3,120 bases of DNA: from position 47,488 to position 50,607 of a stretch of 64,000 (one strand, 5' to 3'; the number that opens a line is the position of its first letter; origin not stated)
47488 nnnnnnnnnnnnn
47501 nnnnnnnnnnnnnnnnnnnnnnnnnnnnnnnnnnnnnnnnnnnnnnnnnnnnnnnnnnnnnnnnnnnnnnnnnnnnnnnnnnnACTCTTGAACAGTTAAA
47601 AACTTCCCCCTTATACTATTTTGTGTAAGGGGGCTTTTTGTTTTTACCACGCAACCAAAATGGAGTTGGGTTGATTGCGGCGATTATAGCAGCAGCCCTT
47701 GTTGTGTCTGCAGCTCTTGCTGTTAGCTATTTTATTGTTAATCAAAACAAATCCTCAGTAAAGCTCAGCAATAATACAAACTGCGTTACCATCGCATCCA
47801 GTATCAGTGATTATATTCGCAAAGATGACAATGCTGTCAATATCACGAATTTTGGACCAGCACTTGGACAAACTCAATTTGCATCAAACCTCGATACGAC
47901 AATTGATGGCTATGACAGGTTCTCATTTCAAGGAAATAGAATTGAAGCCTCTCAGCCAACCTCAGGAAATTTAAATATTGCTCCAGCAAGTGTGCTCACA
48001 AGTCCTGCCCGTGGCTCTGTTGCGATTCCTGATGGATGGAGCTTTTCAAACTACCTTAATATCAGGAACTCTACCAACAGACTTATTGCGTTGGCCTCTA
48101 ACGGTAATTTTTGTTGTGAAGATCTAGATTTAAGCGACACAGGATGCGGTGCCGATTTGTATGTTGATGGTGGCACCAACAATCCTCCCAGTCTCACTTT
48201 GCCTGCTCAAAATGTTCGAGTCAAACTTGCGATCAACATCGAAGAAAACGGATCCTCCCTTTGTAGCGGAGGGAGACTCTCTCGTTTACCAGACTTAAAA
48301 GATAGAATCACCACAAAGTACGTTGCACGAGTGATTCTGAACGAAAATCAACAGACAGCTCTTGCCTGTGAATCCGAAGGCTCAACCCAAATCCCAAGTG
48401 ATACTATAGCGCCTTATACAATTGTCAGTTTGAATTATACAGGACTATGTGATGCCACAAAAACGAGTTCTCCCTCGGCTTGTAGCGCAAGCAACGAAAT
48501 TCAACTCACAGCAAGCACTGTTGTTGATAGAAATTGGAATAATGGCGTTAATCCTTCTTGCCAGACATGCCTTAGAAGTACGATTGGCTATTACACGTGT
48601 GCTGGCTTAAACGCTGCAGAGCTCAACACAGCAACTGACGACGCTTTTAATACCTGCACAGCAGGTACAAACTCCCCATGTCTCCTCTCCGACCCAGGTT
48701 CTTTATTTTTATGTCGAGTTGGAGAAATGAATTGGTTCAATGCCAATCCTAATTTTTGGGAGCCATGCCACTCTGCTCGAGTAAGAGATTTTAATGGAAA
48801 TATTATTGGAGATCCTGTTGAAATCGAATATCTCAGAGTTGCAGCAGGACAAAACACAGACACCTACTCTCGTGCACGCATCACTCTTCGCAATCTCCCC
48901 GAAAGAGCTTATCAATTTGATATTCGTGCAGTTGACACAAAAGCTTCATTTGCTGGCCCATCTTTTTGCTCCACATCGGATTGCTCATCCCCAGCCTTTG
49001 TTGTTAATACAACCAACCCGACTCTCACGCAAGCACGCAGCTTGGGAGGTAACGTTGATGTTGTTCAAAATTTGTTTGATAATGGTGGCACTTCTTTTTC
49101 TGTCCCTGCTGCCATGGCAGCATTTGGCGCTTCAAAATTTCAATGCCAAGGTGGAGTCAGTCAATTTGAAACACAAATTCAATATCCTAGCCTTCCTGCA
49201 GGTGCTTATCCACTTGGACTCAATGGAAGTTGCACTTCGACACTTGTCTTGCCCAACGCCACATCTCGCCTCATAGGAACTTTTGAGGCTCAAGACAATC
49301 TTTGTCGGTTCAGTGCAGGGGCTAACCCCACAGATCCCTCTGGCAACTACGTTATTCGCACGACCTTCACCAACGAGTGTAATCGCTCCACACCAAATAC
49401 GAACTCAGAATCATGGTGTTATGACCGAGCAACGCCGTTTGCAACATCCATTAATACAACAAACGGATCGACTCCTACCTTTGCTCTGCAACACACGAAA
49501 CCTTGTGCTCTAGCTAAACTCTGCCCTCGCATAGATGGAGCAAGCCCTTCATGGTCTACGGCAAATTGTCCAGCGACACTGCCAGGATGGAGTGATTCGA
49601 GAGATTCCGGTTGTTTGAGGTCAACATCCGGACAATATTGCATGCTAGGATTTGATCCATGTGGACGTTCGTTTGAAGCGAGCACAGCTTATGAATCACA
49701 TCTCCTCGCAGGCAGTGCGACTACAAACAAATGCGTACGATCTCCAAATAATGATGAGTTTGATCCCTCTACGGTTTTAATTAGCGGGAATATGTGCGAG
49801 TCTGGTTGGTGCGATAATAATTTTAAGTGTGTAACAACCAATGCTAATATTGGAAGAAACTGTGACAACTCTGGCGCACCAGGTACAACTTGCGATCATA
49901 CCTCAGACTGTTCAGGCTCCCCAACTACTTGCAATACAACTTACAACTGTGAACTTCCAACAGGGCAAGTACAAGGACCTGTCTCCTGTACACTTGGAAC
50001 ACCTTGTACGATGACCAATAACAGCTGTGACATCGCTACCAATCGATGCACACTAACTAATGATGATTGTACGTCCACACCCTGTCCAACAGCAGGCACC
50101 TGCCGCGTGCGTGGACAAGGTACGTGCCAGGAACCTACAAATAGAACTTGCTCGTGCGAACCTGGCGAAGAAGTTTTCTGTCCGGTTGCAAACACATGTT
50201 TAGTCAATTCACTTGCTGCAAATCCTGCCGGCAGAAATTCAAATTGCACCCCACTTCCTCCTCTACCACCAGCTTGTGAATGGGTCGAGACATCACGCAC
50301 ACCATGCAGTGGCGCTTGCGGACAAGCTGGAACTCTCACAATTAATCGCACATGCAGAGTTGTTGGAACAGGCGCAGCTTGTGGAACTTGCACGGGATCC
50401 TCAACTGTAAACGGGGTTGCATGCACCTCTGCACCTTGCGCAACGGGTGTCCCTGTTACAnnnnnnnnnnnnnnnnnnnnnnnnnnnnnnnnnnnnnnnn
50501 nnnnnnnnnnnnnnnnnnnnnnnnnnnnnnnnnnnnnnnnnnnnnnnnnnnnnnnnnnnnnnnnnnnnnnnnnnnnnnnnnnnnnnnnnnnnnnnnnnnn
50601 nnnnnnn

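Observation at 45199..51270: Two-gene exported module (Ig-repeat/vWA lipoprotein plus Hint-bearing Cys-rich giant) that fits no described system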

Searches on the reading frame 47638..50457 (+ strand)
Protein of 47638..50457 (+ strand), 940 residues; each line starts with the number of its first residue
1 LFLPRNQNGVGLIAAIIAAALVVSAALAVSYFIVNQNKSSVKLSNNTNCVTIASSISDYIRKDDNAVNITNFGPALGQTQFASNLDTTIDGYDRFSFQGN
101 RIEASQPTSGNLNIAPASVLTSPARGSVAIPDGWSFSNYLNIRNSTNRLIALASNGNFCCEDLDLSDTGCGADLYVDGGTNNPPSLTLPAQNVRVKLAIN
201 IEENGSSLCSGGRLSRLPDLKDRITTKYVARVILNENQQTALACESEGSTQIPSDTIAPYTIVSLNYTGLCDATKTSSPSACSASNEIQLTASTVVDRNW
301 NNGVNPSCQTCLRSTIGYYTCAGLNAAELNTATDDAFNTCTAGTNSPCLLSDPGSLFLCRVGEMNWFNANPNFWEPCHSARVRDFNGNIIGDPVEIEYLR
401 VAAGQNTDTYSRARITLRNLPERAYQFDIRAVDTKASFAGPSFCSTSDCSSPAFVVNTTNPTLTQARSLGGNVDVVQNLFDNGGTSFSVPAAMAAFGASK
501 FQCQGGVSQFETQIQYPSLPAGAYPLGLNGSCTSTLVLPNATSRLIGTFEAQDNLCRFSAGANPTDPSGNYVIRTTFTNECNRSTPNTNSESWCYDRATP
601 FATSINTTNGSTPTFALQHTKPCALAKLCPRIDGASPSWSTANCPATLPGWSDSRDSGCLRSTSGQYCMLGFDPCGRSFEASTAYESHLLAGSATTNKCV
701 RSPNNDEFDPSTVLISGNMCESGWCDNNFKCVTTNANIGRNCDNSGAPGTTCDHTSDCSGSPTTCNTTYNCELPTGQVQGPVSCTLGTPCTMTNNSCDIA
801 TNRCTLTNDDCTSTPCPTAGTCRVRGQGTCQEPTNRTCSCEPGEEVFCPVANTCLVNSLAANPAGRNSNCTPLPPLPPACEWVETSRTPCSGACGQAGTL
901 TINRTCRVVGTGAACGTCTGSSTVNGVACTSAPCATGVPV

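Call 22: find_related_loci(query=A1, collection=genome_contigs, flank=10000)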
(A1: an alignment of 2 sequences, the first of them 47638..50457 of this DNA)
Query A1 (940 aa) in genome_contigs; peptide patterns used: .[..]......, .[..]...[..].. (x = any residue, [..] = any of these).
46 stretches matched a pattern, but none encodes a relative of the query by tblastn (E <= 1e-3).

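Call 23: find_related_loci(query=A1, collection=metagenome_contigs, flank=10000)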
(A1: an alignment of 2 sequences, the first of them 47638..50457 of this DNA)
Query A1 (940 aa) in metagenome_contigs; peptide patterns used: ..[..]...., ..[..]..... (x = any residue, [..] = any of these).
240 stretches matched a pattern, but none encodes a relative of the query by tblastn (E <= 1e-3).

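Call 88: find_related_loci(query=A1, collection=viral_contigs, flank=5000)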
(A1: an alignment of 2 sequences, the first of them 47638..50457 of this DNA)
Query A1 (940 aa) in viral_contigs; peptide patterns used: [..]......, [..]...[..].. (x = any residue, [..] = any of these).
77 stretches matched a pattern, but none encodes a relative of the query by tblastn (E <= 1e-3).
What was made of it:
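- Tried and rejected: Pattern scans with the gene 2 alignment found no relatives in GTDB genomes, JGI metagenomes or viral contigs (calls 22, 23, 88).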

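Call 106: search_protein_representatives(alignment_id=A1)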
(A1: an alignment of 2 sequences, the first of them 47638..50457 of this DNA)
Query: 2 sequences, 982 profile positions. Proteins with E-value up to 0.001 (for the whole library): 27; up to 1e-10: 20; up to 1e-30: 19. The best 27 are listed.
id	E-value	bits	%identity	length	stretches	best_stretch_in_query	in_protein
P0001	0.0e+00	1798.8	-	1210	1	1-982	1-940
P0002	0.0e+00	1693.9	-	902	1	1-975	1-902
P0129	6.6e-184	629.9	-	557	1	5-573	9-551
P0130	3.2e-183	627.6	-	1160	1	6-878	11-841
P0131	2.6e-179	614.7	-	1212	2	4-807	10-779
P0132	4.6e-178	610.6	-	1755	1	6-922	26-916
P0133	7.5e-140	484.1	-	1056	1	6-857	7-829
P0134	2.9e-128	445.7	-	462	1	5-459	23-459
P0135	1.1e-93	331.2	-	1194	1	2-805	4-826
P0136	3.6e-92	326.2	-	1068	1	4-974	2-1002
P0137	3.1e-90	319.9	-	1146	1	5-783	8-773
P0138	3.1e-79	283.4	-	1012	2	6-867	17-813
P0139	8.1e-65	235.7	-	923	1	7-466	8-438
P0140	9.3e-59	215.7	-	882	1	4-456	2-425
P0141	3.3e-46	174.1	-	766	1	118-797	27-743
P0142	6.5e-41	156.6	-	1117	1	9-787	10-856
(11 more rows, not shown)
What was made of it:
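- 47638..49842 (+): Conserved family core (aa 1-735), including an FN3/Ig-like segment around aa 380-450. Profile hits run to position about 800-900 in 15 proteins (call 106).
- The exhaustive search found 27 relatives (call 106).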

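Call 114: find_encoding_contigs(protein=P0132, flank=10000, max_places=3)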
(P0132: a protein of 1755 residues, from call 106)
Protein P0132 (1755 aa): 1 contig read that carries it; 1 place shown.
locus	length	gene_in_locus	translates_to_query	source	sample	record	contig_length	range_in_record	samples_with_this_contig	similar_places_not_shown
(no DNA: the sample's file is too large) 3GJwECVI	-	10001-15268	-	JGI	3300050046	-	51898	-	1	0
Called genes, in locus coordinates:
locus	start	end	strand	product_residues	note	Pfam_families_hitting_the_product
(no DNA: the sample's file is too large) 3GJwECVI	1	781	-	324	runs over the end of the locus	PF13487:HD_5, PF01966:HD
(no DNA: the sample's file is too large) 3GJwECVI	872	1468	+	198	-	-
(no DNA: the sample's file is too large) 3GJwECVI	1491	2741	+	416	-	PF02687:FtsX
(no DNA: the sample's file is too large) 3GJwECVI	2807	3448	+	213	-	-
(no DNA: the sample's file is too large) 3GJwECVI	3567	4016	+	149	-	-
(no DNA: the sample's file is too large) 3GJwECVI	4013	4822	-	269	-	PF14805:THDPS_N_2, PF25087:GMPPB_C (faint), PF00132:Hexapep, PF14602:Hexapep_2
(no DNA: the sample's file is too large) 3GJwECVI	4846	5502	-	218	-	PF00246:Peptidase_M14, PF24827:AstE_AspA_cat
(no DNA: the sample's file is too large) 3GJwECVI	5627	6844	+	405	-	PF00696:AA_kinase, PF13840:ACT_7, PF01842:ACT, PF22468:ACT_9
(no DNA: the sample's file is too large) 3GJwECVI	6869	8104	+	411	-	PF00278:Orn_DAP_Arg_deC, PF02784:Orn_Arg_deC_N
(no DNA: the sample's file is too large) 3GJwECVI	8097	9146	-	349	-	PF02265:S1-P1_nuclease (weak)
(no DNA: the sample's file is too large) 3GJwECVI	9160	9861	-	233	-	-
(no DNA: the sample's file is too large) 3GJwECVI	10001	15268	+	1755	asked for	PF01079:Hint, PF05203:Hom_end_hint (faint), PF07591:PT-HINT (faint), PF08517:AXH (faint), PF13403:Hint_2 (faint), PF14623:Vint (faint), PF14890:Intein_splicing (faint), PF01079:Hint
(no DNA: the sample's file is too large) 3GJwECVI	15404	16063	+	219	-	PF01797:Y1_Tnp (faint)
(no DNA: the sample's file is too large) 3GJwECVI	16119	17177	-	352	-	PF13167:GTP-bdg_N, PF16360:GTP-bdg_M, PF00009:GTP_EFTU (faint), PF01926:MMR_HSR1, PF02421:FeoB_N, PF16897:MMR_HSR1_Xtn (weak)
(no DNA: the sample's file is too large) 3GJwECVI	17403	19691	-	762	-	PF00390:malic, PF03949:Malic_M, PF01515:PTA_PTB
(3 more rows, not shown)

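Call 115: find_encoding_contigs(protein=P0133, flank=8000, max_places=3)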
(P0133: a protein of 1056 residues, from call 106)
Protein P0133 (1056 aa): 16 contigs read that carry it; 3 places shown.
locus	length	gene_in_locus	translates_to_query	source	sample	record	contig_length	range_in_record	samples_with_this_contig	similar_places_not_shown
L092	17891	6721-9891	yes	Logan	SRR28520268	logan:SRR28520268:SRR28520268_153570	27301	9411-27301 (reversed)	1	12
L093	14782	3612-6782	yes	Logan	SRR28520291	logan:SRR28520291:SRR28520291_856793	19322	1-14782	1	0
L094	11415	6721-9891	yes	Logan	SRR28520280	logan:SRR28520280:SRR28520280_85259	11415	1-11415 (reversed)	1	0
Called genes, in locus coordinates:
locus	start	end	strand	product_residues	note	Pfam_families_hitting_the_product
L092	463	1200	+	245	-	-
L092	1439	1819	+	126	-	PF04379:DUF525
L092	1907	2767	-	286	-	PF00795:CN_hydrolase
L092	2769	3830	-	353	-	PF04371:PAD_porph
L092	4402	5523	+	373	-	PF13091:PLDc_2, PF00614:PLDc (faint), PF13091:PLDc_2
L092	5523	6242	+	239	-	PF03372:Exo_endo_phos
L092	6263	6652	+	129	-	PF01643:Acyl-ACP_TE, PF13279:4HBT_2, PF20791:Acyl-ACP_TE_C (weak), PF03061:4HBT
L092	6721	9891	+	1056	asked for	-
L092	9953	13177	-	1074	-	-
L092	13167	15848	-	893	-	PF20030:bpMoxR, PF07728:AAA_5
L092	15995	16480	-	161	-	-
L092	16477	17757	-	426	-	PF02403:Seryl_tRNA_N, PF00587:tRNA-synt_2b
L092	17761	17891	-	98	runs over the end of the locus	-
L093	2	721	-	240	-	?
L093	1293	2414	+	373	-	PF13091:PLDc_2, PF00614:PLDc (faint), PF13091:PLDc_2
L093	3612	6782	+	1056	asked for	-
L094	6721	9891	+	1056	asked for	-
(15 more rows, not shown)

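Call 116: find_encoding_contigs(protein=P0142, flank=8000, max_places=3)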
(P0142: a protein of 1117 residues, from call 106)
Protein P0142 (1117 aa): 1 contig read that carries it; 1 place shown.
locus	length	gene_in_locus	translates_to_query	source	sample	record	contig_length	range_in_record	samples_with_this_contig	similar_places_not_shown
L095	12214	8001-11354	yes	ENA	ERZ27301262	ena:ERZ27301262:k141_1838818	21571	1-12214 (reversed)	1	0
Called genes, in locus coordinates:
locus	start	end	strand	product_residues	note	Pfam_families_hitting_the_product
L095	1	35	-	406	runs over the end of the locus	PF07075:NamZ_N, PF20732:NamZ_C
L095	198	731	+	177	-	-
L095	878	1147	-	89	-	-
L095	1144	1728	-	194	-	PF02518:HATPase_c (weak)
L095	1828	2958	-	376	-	PF05343:Peptidase_M42, PF01546:Peptidase_M20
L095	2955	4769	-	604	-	PF00583:Acetyltransf_1, PF13508:Acetyltransf_7, PF08445:FR47 (weak), PF07478:Dala_Dala_lig_C (faint), PF14397:ATPgrasp_ST (faint), PF02655:ATP-grasp_3, PF08443:RimK (weak)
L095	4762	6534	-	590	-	PF13522:GATase_6, PF13537:GATase_7, PF00733:Asn_synthase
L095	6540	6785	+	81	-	-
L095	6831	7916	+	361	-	-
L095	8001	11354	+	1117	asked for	-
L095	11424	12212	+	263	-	?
